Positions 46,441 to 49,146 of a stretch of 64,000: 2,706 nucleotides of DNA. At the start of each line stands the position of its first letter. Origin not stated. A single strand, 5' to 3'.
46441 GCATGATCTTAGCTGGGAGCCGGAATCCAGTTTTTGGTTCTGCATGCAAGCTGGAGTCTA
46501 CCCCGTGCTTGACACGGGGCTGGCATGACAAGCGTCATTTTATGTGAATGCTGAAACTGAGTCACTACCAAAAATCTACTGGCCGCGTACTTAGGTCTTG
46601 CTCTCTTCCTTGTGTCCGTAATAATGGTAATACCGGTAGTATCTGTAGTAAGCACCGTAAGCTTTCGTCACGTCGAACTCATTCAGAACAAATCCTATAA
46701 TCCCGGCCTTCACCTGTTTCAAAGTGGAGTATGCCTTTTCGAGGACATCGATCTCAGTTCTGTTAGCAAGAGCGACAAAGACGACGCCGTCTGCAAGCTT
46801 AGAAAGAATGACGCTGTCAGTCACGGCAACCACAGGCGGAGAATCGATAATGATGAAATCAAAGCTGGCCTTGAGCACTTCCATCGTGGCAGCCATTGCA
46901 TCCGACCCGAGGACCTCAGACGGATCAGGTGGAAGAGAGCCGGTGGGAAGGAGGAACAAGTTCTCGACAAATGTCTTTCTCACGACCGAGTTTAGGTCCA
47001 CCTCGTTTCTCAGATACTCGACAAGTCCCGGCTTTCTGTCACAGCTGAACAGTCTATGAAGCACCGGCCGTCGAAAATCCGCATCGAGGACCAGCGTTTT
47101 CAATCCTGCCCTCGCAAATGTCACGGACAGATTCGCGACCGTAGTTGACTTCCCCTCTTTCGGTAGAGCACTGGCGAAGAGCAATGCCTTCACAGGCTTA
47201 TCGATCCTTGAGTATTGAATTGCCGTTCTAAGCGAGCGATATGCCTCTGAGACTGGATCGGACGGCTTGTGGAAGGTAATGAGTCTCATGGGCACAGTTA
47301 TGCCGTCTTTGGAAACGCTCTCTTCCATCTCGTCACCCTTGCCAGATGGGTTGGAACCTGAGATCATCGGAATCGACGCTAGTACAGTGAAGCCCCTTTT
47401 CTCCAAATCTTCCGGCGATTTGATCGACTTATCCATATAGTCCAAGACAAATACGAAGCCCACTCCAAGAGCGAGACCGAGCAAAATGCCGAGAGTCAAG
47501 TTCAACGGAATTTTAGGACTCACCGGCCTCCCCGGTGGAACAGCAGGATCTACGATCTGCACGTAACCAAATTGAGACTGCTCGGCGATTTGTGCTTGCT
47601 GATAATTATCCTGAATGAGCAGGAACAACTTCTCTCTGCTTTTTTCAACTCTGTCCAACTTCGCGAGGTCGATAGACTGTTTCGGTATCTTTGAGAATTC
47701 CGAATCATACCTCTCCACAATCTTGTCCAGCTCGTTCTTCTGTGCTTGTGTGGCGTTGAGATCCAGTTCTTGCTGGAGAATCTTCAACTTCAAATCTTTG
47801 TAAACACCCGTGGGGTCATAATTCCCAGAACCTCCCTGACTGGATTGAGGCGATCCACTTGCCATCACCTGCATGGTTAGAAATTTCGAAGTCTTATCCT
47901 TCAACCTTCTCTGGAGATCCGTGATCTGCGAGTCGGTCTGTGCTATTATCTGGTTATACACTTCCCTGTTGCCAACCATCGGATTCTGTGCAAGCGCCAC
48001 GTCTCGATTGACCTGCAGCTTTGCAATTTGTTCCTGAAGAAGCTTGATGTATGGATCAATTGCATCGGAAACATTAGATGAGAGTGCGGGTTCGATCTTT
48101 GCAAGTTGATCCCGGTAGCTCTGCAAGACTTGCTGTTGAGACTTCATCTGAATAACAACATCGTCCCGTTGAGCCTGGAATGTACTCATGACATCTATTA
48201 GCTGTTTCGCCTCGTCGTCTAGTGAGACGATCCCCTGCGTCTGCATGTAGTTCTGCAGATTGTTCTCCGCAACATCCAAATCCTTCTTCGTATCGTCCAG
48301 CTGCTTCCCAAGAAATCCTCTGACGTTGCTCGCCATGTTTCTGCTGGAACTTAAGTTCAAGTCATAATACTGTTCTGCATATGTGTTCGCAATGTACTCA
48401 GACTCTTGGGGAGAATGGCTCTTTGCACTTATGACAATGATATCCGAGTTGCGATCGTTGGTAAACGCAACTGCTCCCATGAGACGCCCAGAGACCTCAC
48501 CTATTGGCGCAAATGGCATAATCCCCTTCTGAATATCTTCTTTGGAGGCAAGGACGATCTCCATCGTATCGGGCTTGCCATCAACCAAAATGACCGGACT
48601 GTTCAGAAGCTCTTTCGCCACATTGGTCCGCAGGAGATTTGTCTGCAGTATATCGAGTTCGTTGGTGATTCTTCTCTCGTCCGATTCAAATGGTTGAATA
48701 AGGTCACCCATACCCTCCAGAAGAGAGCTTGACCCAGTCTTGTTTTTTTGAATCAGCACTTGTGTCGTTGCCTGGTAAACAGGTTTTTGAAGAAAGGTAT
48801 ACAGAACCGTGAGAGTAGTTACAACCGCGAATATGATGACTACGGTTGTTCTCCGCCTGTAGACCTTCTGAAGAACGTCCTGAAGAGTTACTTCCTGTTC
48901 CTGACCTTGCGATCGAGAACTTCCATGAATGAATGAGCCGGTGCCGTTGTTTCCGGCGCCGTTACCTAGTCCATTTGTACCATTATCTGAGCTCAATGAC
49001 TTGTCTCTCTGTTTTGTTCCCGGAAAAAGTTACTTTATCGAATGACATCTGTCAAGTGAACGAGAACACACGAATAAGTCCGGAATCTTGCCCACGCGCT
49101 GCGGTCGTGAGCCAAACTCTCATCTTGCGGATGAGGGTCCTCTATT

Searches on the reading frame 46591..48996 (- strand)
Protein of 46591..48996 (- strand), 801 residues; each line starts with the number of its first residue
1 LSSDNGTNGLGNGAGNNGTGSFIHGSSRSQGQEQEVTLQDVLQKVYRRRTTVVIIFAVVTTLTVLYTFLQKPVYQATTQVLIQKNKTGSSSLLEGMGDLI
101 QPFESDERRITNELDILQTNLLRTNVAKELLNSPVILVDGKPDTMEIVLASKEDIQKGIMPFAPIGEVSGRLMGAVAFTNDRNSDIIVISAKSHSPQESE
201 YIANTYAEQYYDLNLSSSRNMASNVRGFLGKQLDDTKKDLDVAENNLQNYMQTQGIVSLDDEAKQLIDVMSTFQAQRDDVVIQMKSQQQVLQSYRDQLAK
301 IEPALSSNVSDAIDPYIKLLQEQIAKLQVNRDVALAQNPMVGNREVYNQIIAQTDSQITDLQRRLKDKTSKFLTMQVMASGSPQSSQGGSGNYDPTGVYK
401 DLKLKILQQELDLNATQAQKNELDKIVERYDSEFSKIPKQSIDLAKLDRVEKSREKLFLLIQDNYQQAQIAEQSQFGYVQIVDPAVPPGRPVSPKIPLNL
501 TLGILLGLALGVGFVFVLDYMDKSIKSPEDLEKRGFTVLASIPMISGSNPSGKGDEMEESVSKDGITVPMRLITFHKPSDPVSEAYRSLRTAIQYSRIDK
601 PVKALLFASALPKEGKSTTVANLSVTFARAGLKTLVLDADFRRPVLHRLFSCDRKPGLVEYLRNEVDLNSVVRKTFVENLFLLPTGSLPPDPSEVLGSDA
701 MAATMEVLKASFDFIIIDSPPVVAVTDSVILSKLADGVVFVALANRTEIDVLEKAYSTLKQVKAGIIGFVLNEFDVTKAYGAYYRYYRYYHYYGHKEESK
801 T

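Call 76: search_protein_families(library=pfam, proteins=[window:46591-48996:-], max_evalue=0.0001)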
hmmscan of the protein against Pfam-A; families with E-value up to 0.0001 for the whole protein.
window:46591-48996:- (801 aa): 5 families
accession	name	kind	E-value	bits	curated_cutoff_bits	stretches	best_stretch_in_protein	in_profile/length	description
PF13807.11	GNVR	-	3.7e-12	46.4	27.7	1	446-517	8-79/82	G-rich domain on putative tyrosine kinase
PF13614.12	AAA_31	-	1e-10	42.3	27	1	615-764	14-169/177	AAA domain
PF02706.20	Wzz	-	1.8e-10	41.4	25.5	1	35-129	2-76/91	Chain length determinant protein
PF10609.15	ParA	-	1.2e-08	35.1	27.1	1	615-772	16-173/246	NUBPL iron-transfer P-loop NTPase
PF01656.29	CbiA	-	1.1e-07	32.2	25.4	1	614-781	10-90/125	CobQ/CobB/MinD/ParA nucleotide binding domain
